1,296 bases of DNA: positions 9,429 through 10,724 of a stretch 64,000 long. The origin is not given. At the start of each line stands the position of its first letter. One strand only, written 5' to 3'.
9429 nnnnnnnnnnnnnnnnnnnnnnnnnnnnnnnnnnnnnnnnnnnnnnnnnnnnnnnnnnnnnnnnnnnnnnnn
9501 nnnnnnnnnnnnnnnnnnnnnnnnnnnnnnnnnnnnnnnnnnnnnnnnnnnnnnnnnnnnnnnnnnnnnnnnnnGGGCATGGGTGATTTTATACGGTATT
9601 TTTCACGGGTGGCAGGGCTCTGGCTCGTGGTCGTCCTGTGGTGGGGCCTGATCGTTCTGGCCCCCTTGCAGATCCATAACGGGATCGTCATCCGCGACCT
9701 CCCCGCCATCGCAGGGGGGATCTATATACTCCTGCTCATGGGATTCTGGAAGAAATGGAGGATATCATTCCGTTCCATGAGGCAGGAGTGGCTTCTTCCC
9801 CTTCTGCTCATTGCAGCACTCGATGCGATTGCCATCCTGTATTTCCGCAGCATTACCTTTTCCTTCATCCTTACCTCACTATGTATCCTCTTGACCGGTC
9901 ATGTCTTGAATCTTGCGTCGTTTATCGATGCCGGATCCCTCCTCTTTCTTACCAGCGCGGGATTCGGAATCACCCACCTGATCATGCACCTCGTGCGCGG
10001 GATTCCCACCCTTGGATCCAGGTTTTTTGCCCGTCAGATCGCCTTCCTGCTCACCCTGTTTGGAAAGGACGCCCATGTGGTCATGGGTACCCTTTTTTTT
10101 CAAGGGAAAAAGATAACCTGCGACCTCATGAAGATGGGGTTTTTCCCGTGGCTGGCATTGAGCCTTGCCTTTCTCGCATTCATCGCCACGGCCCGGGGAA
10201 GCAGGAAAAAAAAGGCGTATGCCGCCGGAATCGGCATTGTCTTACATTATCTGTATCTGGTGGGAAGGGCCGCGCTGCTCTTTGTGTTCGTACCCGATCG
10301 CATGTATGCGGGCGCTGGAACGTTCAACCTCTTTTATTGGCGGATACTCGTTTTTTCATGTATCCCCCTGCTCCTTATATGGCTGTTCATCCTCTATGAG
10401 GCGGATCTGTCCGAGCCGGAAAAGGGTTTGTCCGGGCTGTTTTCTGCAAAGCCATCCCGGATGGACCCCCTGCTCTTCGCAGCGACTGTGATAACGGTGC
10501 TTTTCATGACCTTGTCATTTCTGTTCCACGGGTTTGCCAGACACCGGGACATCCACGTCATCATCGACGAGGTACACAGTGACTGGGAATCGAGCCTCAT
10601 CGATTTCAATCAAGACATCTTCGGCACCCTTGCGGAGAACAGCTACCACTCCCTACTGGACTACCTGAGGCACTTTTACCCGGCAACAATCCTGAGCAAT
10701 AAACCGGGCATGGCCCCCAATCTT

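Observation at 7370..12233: Tandem paralogous polytopic membrane proteins each carrying two GldG/ABC_transp_aux-like domains, with no ABC ATPase partner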

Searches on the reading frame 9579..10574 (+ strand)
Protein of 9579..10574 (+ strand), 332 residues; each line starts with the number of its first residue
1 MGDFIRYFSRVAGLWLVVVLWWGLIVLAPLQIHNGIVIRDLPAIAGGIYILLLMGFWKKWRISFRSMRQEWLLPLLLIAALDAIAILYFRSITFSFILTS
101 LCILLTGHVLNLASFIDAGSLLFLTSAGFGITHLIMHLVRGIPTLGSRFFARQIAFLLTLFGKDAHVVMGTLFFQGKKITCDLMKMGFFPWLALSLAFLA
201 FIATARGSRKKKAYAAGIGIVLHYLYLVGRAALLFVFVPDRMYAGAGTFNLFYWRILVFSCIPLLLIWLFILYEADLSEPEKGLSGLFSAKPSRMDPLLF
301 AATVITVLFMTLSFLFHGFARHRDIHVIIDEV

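Call 31: search_protein_families(library=ncbifam, alignment_id=A3, max_evalue=10)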
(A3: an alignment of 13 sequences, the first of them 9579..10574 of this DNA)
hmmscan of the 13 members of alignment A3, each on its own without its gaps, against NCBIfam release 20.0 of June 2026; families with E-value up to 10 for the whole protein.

A. member 1, window:9579-10574:+ (332 aa): 0 families

B. families by the number of members that match (of 13 scanned): 4 families
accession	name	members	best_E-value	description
TIGR04178.1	exo_archaeo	1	0.018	exosortase/archaeosortase family protein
TIGR03141.1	cytochro_ccmD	1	0.074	heme exporter protein CcmD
NF008438.0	PRK11281.1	1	0.19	mechanosensitive channel MscK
NF005025.0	PRK06433.1-5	1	3.4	NADH dehydrogenase subunit J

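Call 32: search_protein_families(library=pfam, alignment_id=A3, max_evalue=10)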
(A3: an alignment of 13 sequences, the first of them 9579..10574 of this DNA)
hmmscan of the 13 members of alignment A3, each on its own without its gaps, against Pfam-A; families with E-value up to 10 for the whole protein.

A. member 1, window:9579-10574:+ (332 aa): 0 families

B. families by the number of members that match (of 13 scanned): 3 families
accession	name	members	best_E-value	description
PF19451.5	DUF5989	1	0.0036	Family of unknown function (DUF5989)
PF03083.21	MtN3_slv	1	0.007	Sugar efflux transporter for intercellular exchange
PF04995.19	CcmD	1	5.5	Heme exporter protein D (CcmD)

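Call 37: predict_structure(alignment_id=A3)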
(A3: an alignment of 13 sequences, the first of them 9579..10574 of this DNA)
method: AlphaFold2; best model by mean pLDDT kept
length: 332 residues; sequences in the alignment: 13
mean_pLDDT: 75.5   pTM: 0.77
mean pLDDT of the five models: 75.5, 72.0, 70.9, 69.7, 68.3
residues with pLDDT >= 90: 41; 70-90: 194; 50-70: 74; < 50: 23
segments of 3 or more residues with pLDDT < 50: 63-65, 244-249, 317-326
pLDDT, mean of each block of 10 residues (from residue 1): 76 86 70 64 77 66 55 79 81 86 82 79 89 82 81 91 85 80 82 92 83 92 92 81 51 66 88 78 52 58 71 54 48 51
secondary structure, 60 per line:
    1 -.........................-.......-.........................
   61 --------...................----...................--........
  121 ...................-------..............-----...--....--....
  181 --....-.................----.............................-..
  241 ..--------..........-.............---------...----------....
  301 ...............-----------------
elements in order: H2-26 H28-34 H36-60 H69-87 H92-110 H113-139 H147-160 E166-168 E171-174 E177-180 H183-186 H188-204 H209-237 H239-242 H251-260 H262-274 H297-315

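Call 54: find_homologous_proteins(query=A5, max_evalue=0.1)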
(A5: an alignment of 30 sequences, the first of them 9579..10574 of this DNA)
Query A5 (30 sequences) (332 aa, profile of the alignment): 2 proteins with E <= 0.1 among 8000 candidates.
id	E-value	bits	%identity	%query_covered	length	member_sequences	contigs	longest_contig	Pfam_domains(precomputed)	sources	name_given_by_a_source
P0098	1.0e-55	207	42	99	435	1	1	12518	-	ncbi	ncbi:MAG: hypothetical protein ACMUIA_07765, partial [bacterium]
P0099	9.8e-19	86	36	7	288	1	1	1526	-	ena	-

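Call 65: search_protein_representatives(alignment_id=A5)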
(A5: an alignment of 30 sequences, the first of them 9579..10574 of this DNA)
Query: 30 sequences, 316 profile positions. Proteins with E-value up to 0.001 (for the whole library): 772; up to 1e-10: 580; up to 1e-30: 214. The best 150 are listed.
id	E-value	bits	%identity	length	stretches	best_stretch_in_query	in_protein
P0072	1.5e-86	307.0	-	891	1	4-316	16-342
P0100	1.2e-71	258.1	-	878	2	1-316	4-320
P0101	7.2e-62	226.0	-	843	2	3-316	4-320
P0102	7.8e-60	219.3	-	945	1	5-316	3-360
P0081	7.8e-58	212.7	-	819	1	4-315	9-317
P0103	7.1e-57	209.6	-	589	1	4-316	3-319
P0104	9.7e-57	209.1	-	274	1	61-316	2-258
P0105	2.5e-56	207.8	-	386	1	97-316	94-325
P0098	3.2e-56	207.4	-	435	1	5-316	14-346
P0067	5.7e-56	206.6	-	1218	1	3-316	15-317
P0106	7.4e-56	206.2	-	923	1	4-315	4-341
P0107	1.4e-55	205.3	-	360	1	5-316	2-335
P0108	6.3e-53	196.6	-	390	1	5-316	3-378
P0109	9.5e-53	196.0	-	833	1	4-316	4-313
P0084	1.1e-51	192.5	-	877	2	1-316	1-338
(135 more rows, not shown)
